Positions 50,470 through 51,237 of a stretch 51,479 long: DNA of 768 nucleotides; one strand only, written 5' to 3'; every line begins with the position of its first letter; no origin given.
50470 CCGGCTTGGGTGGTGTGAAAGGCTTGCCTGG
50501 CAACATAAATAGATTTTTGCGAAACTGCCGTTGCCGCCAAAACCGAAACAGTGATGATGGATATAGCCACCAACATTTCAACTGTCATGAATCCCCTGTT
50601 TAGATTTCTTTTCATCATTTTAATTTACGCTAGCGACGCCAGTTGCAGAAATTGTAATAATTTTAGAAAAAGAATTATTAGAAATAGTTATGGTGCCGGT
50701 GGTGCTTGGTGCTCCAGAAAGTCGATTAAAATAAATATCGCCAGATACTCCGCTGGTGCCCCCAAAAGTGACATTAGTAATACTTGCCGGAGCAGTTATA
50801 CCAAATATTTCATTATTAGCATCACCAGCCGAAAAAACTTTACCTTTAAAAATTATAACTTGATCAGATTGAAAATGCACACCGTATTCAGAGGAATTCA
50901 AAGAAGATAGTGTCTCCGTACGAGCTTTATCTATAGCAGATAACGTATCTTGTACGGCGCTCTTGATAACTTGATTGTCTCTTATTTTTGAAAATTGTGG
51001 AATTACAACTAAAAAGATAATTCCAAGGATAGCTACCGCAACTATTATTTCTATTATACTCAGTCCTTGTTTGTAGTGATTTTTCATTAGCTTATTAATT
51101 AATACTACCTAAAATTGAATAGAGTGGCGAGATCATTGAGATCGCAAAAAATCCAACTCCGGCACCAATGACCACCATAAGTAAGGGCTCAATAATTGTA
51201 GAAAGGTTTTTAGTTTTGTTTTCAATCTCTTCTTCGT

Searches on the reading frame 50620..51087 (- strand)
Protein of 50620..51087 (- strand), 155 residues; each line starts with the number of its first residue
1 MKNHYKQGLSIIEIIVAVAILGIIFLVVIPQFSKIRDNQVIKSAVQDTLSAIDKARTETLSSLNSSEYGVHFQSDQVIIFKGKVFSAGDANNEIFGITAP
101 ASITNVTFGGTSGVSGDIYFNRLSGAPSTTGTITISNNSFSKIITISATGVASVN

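Call 66: find_encoding_contigs(protein=window:50620-51087:-, flank=10000, max_places=2)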
Protein window:50620-51087:- (155 aa): 2 contigs read that carry it; 2 places shown.
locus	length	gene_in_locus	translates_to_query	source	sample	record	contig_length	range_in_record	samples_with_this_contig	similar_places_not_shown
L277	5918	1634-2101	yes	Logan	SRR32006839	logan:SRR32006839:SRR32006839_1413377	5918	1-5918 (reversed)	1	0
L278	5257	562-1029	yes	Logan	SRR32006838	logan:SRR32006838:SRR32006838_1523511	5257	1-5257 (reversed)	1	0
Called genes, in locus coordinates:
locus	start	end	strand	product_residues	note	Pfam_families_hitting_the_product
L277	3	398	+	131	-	?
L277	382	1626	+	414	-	PF28597:T2SSF_N (weak), PF00482:T2SSF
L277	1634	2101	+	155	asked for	-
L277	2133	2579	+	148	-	-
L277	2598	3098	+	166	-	-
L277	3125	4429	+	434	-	-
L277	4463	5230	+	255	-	PF00121:TIM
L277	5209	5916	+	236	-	?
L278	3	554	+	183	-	?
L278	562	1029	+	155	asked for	-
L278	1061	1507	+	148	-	-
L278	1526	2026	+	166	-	-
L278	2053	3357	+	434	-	-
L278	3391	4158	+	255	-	PF00121:TIM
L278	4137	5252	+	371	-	PF00162:PGK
